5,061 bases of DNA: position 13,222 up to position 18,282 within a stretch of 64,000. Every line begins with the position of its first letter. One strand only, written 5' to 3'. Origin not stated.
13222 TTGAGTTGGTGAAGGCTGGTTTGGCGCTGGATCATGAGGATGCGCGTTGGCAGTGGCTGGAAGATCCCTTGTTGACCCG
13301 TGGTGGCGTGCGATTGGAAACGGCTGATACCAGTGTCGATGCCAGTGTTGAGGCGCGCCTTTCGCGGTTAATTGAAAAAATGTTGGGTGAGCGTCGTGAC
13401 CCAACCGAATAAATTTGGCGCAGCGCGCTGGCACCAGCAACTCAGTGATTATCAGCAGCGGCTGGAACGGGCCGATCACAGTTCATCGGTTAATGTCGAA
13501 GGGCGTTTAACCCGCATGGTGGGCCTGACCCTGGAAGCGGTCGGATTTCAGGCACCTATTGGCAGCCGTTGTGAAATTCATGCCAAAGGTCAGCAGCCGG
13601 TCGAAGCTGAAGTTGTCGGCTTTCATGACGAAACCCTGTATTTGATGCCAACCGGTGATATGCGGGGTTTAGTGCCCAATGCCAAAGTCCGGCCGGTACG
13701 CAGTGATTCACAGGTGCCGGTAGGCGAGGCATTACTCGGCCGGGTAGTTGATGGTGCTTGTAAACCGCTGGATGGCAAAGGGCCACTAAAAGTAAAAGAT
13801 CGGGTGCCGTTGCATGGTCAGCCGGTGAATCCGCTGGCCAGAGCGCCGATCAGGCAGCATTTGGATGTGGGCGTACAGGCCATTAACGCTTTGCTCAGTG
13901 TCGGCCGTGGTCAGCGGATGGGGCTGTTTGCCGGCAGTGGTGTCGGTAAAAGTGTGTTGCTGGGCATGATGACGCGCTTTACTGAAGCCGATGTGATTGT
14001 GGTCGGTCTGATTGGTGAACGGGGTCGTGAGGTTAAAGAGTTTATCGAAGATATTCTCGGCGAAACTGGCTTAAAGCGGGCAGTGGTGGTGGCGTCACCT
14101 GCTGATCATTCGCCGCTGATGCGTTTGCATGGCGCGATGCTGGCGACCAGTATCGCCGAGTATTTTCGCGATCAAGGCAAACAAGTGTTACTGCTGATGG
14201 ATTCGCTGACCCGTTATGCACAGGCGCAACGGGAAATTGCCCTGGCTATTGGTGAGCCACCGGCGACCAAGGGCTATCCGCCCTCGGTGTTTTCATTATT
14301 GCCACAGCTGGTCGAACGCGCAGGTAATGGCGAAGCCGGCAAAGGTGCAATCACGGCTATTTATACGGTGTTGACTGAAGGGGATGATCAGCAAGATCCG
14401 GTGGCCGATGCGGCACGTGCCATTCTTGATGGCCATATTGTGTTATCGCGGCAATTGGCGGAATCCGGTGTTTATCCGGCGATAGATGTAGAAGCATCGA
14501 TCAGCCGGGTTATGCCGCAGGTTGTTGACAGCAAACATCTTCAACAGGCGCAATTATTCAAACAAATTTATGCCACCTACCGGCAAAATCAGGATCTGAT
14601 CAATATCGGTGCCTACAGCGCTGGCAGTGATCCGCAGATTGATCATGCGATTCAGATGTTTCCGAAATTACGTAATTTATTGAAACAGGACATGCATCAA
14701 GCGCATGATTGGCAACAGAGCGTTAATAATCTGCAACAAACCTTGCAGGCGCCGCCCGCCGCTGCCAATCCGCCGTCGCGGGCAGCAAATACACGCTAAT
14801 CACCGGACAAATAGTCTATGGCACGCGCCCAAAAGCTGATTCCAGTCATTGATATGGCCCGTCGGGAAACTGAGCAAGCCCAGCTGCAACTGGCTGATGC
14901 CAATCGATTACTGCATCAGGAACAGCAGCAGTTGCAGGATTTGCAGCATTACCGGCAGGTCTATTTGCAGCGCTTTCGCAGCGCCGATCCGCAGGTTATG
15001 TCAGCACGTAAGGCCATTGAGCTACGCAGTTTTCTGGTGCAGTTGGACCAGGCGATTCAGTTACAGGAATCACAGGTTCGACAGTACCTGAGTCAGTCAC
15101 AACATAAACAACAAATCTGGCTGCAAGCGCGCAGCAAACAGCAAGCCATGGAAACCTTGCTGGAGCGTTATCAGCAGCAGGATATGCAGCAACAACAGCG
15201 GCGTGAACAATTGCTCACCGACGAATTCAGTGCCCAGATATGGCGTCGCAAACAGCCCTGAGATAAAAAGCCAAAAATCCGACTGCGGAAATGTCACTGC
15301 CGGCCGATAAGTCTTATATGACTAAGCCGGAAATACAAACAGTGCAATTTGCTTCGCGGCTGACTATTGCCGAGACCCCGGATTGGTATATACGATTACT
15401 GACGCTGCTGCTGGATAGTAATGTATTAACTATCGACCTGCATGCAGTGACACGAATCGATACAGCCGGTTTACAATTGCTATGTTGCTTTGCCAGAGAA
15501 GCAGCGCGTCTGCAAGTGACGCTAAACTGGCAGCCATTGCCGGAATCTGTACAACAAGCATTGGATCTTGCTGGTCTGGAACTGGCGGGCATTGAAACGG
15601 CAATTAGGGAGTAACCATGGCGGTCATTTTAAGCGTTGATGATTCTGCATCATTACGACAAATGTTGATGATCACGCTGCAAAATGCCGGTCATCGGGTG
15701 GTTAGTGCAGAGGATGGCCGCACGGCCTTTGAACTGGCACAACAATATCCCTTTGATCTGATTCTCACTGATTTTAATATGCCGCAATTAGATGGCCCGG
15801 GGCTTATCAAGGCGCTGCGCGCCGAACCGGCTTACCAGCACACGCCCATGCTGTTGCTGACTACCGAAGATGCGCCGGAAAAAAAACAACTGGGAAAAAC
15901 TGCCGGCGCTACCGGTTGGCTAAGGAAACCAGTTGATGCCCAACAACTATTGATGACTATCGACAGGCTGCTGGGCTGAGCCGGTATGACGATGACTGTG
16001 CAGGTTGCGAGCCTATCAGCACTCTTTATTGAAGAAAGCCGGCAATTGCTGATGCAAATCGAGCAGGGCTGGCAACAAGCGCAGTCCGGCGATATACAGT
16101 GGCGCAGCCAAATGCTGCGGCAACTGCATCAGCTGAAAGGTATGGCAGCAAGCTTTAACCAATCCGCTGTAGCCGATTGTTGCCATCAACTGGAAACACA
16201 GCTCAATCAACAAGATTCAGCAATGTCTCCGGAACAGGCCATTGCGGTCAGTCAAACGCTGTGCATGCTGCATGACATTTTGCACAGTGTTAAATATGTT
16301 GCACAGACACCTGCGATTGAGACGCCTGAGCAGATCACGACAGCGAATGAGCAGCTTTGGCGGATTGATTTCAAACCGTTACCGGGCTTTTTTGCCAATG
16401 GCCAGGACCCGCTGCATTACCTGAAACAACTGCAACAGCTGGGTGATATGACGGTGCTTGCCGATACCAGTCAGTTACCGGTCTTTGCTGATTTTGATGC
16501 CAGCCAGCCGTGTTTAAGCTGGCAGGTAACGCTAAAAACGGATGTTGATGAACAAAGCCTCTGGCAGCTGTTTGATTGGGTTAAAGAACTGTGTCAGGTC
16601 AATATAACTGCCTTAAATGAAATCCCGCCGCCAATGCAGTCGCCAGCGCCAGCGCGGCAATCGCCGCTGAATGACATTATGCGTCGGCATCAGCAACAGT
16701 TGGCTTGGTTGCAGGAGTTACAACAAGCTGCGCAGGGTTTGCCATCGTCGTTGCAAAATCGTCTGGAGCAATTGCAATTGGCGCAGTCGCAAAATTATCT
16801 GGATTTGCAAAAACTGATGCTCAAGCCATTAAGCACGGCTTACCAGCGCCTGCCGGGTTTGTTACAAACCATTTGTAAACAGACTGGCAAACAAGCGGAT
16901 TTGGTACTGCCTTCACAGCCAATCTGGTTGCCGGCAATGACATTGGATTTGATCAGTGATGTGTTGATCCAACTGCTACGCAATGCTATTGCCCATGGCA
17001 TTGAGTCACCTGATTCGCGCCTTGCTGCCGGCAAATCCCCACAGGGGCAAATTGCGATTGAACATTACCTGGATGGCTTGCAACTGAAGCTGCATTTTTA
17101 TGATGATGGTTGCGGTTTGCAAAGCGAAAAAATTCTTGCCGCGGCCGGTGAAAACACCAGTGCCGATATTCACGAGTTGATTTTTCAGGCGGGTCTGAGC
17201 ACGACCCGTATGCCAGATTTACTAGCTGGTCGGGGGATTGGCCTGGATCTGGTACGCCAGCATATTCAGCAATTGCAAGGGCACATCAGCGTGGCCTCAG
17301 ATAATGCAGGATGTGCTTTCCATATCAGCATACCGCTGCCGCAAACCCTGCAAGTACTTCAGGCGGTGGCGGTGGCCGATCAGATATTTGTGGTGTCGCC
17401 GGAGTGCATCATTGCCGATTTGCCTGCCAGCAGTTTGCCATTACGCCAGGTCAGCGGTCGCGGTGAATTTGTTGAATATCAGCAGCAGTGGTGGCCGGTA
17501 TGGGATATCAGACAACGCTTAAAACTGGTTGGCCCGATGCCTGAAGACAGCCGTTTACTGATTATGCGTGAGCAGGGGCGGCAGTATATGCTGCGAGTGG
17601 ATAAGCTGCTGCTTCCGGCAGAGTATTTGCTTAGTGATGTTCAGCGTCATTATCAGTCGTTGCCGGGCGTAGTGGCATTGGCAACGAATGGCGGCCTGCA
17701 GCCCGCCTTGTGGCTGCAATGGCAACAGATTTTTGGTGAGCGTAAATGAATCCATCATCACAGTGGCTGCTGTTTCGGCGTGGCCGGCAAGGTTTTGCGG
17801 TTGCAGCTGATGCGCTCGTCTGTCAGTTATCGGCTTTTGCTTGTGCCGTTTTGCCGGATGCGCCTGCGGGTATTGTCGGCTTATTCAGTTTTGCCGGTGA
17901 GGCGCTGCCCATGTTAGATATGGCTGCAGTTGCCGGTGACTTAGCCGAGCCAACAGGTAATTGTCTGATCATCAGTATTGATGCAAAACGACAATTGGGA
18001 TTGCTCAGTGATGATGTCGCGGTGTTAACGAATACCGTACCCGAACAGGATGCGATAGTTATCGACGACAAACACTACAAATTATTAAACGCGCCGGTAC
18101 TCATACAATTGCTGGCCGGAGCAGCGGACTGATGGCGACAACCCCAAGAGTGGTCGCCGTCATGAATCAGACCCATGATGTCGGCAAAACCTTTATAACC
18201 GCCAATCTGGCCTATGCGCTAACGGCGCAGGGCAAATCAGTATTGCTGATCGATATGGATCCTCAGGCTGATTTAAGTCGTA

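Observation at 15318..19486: Candidate undescribed system: STAS-CheY-CheA*-CheW*-ParA*-globin cassette inside the fli operon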

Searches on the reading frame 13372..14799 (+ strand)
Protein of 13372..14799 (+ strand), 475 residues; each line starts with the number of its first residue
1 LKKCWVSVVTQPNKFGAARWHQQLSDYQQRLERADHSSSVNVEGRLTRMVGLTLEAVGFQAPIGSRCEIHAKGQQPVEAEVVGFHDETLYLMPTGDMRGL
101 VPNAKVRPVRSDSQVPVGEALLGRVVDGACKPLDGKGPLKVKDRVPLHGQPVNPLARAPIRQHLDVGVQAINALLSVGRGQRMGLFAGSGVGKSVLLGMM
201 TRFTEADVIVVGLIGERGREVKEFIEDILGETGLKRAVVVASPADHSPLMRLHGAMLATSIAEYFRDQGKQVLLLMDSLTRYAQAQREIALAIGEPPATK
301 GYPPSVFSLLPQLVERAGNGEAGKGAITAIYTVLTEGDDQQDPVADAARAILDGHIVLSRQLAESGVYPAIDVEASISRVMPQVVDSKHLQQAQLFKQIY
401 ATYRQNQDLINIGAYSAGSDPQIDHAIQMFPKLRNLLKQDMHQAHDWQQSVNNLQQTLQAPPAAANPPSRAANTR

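Call 3: search_protein_families(library=pfam, proteins=[window:13372-14799:+], max_evalue=0.01)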
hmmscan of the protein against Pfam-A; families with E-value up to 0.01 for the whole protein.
window:13372-14799:+ (475 aa): 5 families
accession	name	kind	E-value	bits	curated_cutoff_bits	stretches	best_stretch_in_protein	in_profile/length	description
PF00006.31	ATP-synt_ab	-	1.7e-88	296.2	29.5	1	167-378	1-213/213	ATP synthase alpha/beta family, nucleotide-binding domain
PF18269.6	T3SS_ATPase_C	-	7.2e-26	90.3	22.7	1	385-456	1-72/72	T3SS EscN ATPase C-terminal domain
PF13401.12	AAA_22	-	0.0032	18.2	27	1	185-277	10-91/130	AAA domain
PF02874.29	ATP-synt_ab_N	-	0.0045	17.9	20.9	0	50-108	5-67/69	ATP synthase alpha/beta family, beta-barrel domain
PF00005.33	ABC_tran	-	0.0057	17.7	25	0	175-206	6-37/137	ABC transporter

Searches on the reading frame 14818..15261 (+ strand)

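Call 3: search_protein_families(library=pfam, proteins=[window:14818-15261:+], max_evalue=0.01)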
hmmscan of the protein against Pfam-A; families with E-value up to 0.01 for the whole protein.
window:14818-15261:+ (147 aa): 1 family
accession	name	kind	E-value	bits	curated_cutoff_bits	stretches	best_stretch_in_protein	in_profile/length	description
PF02050.21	FliJ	-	1.5e-21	77.3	28.4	1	19-141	1-122/123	Flagellar FliJ protein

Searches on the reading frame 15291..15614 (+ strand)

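Call 3: search_protein_families(library=pfam, proteins=[window:15291-15614:+], max_evalue=0.01)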
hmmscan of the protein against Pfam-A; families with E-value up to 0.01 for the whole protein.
window:15291-15614:+ (107 aa): 2 families
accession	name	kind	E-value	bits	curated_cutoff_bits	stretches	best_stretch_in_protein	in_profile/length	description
PF13466.11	STAS_2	-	1.6e-14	54.2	29.2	1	19-97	2-80/80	STAS domain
PF01740.26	STAS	-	1.6e-06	28.3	22.6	1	12-97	7-94/106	STAS domain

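Call 4: search_protein_families(library=ncbifam, proteins=[window:15291-15614:+], max_evalue=0.01)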
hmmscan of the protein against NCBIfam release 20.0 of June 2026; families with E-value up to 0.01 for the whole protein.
window:15291-15614:+ (107 aa): 1 family
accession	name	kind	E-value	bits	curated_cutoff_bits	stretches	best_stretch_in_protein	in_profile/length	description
NF033618.0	mlaB_1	equivalog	5e-05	23.7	90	1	43-96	35-88/94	lipid asymmetry maintenance protein MlaB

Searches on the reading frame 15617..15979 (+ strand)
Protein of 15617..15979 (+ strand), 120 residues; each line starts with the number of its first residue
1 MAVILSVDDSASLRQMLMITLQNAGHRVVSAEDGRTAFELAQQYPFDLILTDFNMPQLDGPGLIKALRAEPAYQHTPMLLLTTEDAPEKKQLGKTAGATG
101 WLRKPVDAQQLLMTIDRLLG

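Call 3: search_protein_families(library=pfam, proteins=[window:15617-15979:+], max_evalue=0.01)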
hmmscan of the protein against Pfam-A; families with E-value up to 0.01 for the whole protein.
window:15617-15979:+ (120 aa): 2 families
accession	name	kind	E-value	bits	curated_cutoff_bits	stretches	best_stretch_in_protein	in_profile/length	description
PF00072.30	Response_reg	-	3e-23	82.6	30.2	1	4-115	1-110/111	Response regulator receiver domain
PF23198.2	PDE8A_N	-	0.003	17.9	29.6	1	15-110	24-120/147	PDE8A-like, N-terminal domain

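Call 4: search_protein_families(library=ncbifam, proteins=[window:15617-15979:+], max_evalue=0.01)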
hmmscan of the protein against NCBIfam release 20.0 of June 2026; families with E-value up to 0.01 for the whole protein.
window:15617-15979:+ (120 aa): 96 families (the best 25 are shown)
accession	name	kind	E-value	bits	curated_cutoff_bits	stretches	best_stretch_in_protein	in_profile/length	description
NF007135.0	PRK09581.1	equivalog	1.2e-20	73.8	474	1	1-116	2-117/457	PleD family two-component system response regulator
NF011874.0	PRK15347.1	equivalog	2e-19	69.2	852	1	4-116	693-807/921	two component system sensor kinase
TIGR02154.1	PhoB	equivalog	3.2e-17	62.6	296.2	1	3-116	4-117/226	phosphate regulon transcriptional regulator PhoB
NF008318.0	PRK11107.1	equivalog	4.7e-17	61.3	890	1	4-117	670-783/920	two-component sensor histidine kinase BarA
NF046022.1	RespRegCpdRBruc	equivalog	1.1e-16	60.9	180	1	1-119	1-117/120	cell cycle two-component system response regulator CpdR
NF045944.1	ResRegRpaBCyano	equivalog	2e-16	60.1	330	1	6-118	2-111/229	response regulator transcription factor RpaB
NF007901.0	PRK10610.1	equivalog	2.8e-16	59.8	189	1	4-112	8-117/129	chemotaxis response regulator CheY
NF041733.1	resp_reg_CseB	equivalog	5.8e-16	58.6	350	1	4-117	3-113/228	two-component system response regulator CseB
NF045991.1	RespRegCtrARhodob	equivalog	8.3e-16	58.4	350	1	4-116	3-113/224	response regulator transcription factor CtrA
NF040689.1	MtrAB_MtrA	equivalog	5.1e-15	55.4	300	1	4-115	1-109/219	MtrAB system response regulator MtrA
NF053854.1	RespRegPhoBBctds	equivalog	7e-15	55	270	1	4-118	1-114/225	two-component system response regulator PhoB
NF041866.1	EpsW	equivalog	1.5e-14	53.7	200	1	3-117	7-123/131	exopolysaccharide biosynthesis response regulator EpsW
NF008099.0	PRK10841.1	equivalog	1.6e-14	52.7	920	1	3-113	826-934/949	two-component system sensor histidine kinase RcsC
NF008469.0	PRK11361.1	equivalog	2e-14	53.2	714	1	3-119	6-120/461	acetoacetate metabolism transcriptional regulator AtoC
NF045717.1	DVU0259_DivK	exception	3.5e-14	53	160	1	4-119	5-116/117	DVU0259 family response regulator domain-containing protein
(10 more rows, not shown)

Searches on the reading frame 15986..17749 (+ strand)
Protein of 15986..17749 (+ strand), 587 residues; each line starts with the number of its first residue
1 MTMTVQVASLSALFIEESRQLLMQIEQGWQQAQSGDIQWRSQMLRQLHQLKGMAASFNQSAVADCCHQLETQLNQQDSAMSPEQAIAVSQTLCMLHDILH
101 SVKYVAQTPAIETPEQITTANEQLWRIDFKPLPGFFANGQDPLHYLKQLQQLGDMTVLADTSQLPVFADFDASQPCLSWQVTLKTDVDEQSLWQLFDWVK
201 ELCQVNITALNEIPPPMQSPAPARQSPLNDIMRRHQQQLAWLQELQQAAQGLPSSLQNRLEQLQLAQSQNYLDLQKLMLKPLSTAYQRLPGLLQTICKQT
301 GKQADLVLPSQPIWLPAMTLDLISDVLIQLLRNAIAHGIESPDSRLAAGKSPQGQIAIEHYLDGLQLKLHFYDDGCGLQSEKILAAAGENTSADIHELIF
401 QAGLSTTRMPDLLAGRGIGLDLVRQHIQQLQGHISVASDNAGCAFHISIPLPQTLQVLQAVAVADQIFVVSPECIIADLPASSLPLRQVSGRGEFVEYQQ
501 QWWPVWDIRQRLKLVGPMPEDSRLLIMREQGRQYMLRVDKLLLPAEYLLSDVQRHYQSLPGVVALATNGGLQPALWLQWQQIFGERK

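Call 3: search_protein_families(library=pfam, proteins=[window:15986-17749:+], max_evalue=0.01)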
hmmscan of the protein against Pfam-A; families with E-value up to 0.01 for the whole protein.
window:15986-17749:+ (587 aa): 3 families
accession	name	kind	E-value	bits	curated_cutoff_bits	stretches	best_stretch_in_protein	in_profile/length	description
PF01627.28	Hpt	-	1.1e-11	45.2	24.6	1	11-85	3-71/84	Hpt domain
PF02518.31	HATPase_c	-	3.4e-11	44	26.4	1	325-452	8-110/111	Histidine kinase-, DNA gyrase B-, and HSP90-like ATPase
PF01584.24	CheW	-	0.0029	17.7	23.5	1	485-584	30-135/138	CheW-like domain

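Call 4: search_protein_families(library=ncbifam, proteins=[window:15986-17749:+], max_evalue=0.01)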
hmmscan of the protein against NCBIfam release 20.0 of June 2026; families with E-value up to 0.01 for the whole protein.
window:15986-17749:+ (587 aa): 17 families
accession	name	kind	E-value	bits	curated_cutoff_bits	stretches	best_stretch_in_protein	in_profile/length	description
NF007835.0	PRK10547.1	equivalog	8.1e-41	140.4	793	1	258-567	321-641/670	chemotaxis protein CheA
NF041336.1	CheA_Halo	equivalog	4.7e-36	124.6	950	1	276-543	350-627/666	chemotaxis protein CheA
TIGR02956.1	TMAO_torS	equivalog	1.3e-08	33.4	676.5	2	353-460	597-691/967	TMAO reductase system sensor histidine kinase/response regulator TorS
NF008298.1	PRK11086.1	subfamily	1.8e-08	33.3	520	1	314-451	411-525/529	DcuS/MalK family sensor histidine kinase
NF010411.0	PRK13837.1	equivalog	3.6e-05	22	647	1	406-463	633-687/828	two-component system VirA-like sensor kinase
NF041947.1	LuxQ_Vibrio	equivalog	5.5e-05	21.2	1200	1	363-456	619-701/843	quorum-sensing autoinducer 2 sensor kinase/phosphatase LuxQ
NF041210.1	his_kin_PieS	equivalog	0.00011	21.4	850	1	354-453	383-472/474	two component system sensor histidine kinase PieS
NF046044.1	PnpS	equivalog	0.00014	21.1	400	1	318-450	281-390/390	two-component system histidine kinase PnpS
NF047874.1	MASE3_PAS_HK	subfamily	0.00024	20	560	1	353-455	538-628/655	MASE3 domain-containing sensor histidine kinase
NF008302.0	PRK11091.1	equivalog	0.00033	19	838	1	413-460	466-514/779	aerobic respiration two-component sensor histidine kinase ArcB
NF038334.1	malate_HK_MalK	exception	0.00097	17.9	800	1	387-451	465-525/533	malate sensor histidine kinase MalK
NF047496.1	HK_LIC11548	equivalog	0.001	18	750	1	388-451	529-589/589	LIC_11548 family sensor histidine kinase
NF046026.1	HisKinCckACaul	equivalog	0.0019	16.4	1000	1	391-463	474-544/678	cell cycle histidine kinase CckA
NF008077.0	PRK10815.1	equivalog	0.005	15.6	497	1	390-444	421-472/488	two-component system sensor histidine kinase PhoQ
NF007420.1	PRK09959.1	equivalog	0.0078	13.8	1995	0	405-473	889-957/1197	acid-sensing system histidine kinase EvgS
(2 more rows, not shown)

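Call 11: find_homologous_proteins(query=window:15986-17749:+)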
Query window:15986-17749:+ (587 aa): 743 proteins with E <= 0.001 among 8000 candidates; the best 120 are listed.
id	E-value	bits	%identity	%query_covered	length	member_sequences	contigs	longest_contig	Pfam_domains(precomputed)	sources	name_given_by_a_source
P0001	0.0e+0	1306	100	100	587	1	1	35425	PF02518.32,PF01627.29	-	-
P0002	0.0e+0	1302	100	100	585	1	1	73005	PF02518.32,PF01627.29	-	-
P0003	0.0e+0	1145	88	100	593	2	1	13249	PF02518.32,PF01627.29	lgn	-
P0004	0.0e+0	1122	87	100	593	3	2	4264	PF02518.32,PF01627.29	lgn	-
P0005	0.0e+0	1095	85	100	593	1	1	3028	PF02518.32,PF01627.29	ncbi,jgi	-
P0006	0.0e+0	1091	83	100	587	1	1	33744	PF02518.32,PF01627.29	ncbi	-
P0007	1.6e-258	877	69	100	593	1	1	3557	PF01584.25,PF02518.32,PF01627.29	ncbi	-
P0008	3.3e-254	863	68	99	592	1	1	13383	PF01584.25,PF02518.32,PF01627.29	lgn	-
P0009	4.9e-253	859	67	100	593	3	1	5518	PF02518.32,PF01627.29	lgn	-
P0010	1.1e-240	818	66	100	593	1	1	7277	PF01584.25,PF02518.32,PF01627.29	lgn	-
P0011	1.6e-228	778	63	99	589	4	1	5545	PF01584.25,PF02518.32,PF01627.29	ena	-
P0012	7.2e-227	773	62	99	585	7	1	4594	PF01584.25,PF02518.32,PF01627.29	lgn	-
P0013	1.8e-184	633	56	98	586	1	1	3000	PF01584.25,PF02518.32,PF01627.29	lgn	-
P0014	5.8e-158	545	75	59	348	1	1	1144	PF01584.25,PF02518.32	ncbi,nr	ncbi:MAG: ATP-binding protein, partial [Methylophaga sp.]|nr:ATP-binding protein [Methylophaga sp.]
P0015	5.1e-148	512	67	62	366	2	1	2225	PF01584.25,PF02518.32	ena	-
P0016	4.3e-79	285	34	95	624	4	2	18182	PF01584.25,PF02518.32,PF01627.29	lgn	-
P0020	8.5e-68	248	31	99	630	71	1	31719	PF01584.25,PF02518.32,PF01627.29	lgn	-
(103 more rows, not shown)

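Call 12: find_encoding_contigs(protein=P0008, flank=8000, max_places=2)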
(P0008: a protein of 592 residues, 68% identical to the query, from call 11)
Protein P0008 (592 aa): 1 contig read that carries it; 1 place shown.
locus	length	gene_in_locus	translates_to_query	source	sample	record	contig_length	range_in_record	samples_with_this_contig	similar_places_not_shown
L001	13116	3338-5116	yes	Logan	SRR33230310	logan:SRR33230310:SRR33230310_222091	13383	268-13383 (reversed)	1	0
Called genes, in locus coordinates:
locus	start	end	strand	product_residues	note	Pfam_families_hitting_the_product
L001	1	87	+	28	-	?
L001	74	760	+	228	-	PF02108:FliH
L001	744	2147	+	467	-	PF00006:ATP-synt_ab, PF18269:T3SS_ATPase_C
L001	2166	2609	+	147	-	-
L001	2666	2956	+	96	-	PF01740:STAS (weak), PF13466:STAS_2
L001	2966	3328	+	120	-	PF00072:Response_reg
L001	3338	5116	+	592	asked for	PF01627:Hpt, PF02518:HATPase_c, PF01584:CheW (weak)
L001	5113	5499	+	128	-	PF01584:CheW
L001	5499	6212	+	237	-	PF01656:CbiA, PF06564:CBP_BcsQ, PF13614:AAA_31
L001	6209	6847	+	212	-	PF00042:Globin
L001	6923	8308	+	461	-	PF02120:Flg_hook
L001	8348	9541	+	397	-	PF00672:HAMP (faint), PF00015:MCPsignal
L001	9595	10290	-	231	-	PF00215:OMPdecase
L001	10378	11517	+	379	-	PF01702:TGT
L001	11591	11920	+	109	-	PF02699:YajC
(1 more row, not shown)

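Call 13: find_encoding_contigs(protein=P0016, flank=9000, max_places=2)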
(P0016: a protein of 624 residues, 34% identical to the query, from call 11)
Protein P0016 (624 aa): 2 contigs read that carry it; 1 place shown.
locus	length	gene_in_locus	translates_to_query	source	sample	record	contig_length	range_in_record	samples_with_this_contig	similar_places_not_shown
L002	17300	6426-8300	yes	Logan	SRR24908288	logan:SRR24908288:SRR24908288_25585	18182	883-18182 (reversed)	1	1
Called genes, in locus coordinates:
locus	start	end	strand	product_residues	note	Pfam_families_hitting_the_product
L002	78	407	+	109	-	PF02049:FliE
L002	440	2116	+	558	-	PF01514:YscJ_FliF, PF08345:YscJ_FliF_C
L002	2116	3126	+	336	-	PF03448:MgtE_N (faint), PF14842:FliG_N, PF14841:FliG_M, PF14842:FliG_N, PF01706:FliG_C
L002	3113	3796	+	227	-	PF02108:FliH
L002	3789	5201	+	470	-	PF00006:ATP-synt_ab, PF18269:T3SS_ATPase_C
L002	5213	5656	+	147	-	PF02050:FliJ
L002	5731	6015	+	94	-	PF01740:STAS (weak), PF13466:STAS_2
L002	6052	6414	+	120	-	PF00072:Response_reg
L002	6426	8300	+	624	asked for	PF01627:Hpt, PF02518:HATPase_c, PF01584:CheW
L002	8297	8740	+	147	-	PF01584:CheW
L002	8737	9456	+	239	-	PF06564:CBP_BcsQ (weak), PF13614:AAA_31, PF01656:CbiA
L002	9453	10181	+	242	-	-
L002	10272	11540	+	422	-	PF02120:Flg_hook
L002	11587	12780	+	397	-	PF00015:MCPsignal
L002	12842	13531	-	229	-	PF00215:OMPdecase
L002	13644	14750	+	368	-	PF01702:TGT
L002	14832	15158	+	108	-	PF02699:YajC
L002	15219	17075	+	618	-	PF13721:SecD-TM1, PF07549:Sec_GG, PF21760:SecD_1st, PF22599:SecDF_P1_head, PF00873:ACR_tran (weak), PF02355:SecD_SecF_C, PF03176:MMPL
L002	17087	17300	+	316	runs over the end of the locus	PF07549:Sec_GG, PF02355:SecD_SecF_C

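Call 14: find_encoding_contigs(protein=P0020, flank=9000, max_places=2)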
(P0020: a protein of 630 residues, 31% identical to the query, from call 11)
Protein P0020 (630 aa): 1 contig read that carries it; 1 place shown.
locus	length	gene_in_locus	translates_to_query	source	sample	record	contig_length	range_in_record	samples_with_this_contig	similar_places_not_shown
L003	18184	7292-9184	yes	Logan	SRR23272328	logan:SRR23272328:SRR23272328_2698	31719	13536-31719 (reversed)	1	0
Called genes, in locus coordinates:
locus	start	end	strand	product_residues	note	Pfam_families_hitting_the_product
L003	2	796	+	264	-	?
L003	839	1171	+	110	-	PF02049:FliE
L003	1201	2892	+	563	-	PF01514:YscJ_FliF, PF08345:YscJ_FliF_C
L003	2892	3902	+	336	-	PF03448:MgtE_N (faint), PF14842:FliG_N, PF14841:FliG_M, PF14842:FliG_N, PF01706:FliG_C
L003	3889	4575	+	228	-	PF02108:FliH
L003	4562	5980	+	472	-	PF00006:ATP-synt_ab, PF18269:T3SS_ATPase_C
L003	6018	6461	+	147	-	PF02050:FliJ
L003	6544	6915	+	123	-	PF01740:STAS (weak), PF13466:STAS_2 (weak)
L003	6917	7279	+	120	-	PF00072:Response_reg, PF06490:FleQ (weak)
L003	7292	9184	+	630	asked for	PF01627:Hpt, PF02518:HATPase_c, PF01584:CheW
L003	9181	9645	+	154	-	PF01584:CheW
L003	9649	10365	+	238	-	PF06564:CBP_BcsQ (weak), PF10609:ParA (weak), PF13614:AAA_31, PF01656:CbiA, PF02374:ArsA_ATPase (faint)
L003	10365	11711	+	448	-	PF00042:Globin, PF00015:MCPsignal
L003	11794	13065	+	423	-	PF02120:Flg_hook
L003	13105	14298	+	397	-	PF00015:MCPsignal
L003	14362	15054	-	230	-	PF00215:OMPdecase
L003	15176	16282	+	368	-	PF01702:TGT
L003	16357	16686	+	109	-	PF02699:YajC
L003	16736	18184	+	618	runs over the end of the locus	PF13721:SecD-TM1, PF07549:Sec_GG (weak), PF21760:SecD_1st, PF22599:SecDF_P1_head, PF02355:SecD_SecF_C, PF03176:MMPL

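Call 31: search_protein_families(library=pfam, proteins=[L003:10365-11711:+, L002:9453-10181:+], max_evalue=0.01)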
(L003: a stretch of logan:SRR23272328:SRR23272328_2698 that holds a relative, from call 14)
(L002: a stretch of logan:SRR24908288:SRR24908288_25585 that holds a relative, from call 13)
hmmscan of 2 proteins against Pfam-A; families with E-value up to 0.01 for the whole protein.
L003:10365-11711:+ (448 aa): 4 families
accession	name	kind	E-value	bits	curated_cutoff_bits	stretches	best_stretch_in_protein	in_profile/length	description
PF00042.28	Globin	-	9.1e-15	55.6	22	1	42-144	2-115/117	Globin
PF00015.26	MCPsignal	-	4.8e-08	33.5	34.6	1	298-438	8-147/172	Methyl-accepting chemotaxis protein (MCP) signalling domain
PF11563.14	Protoglobin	-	0.00054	20.4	25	1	14-127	11-123/158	Protoglobin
PF00989.32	PAS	-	0.0043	17.5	22.6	0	176-219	6-50/113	PAS fold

L002:9453-10181:+ (242 aa): 1 family
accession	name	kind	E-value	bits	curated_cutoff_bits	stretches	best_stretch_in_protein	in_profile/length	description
PF00015.26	MCPsignal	-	0.0016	18.8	34.6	1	150-207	7-62/172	Methyl-accepting chemotaxis protein (MCP) signalling domain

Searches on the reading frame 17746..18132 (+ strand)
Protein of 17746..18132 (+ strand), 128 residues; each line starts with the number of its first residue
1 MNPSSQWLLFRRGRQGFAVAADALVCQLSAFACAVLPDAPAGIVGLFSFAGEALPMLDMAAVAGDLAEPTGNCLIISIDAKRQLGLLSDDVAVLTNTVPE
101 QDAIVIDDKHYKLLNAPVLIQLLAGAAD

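Call 3: search_protein_families(library=pfam, proteins=[window:17746-18132:+], max_evalue=0.01)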
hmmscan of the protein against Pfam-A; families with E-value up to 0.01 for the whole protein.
window:17746-18132:+ (128 aa): 1 family
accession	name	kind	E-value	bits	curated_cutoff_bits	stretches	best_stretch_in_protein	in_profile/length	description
PF01584.24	CheW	-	4.5e-06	26.8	23.5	1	6-101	1-98/138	CheW-like domain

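Call 4: search_protein_families(library=ncbifam, proteins=[window:17746-18132:+], max_evalue=0.01)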
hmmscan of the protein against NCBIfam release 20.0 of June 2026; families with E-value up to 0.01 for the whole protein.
window:17746-18132:+ (128 aa): 0 families
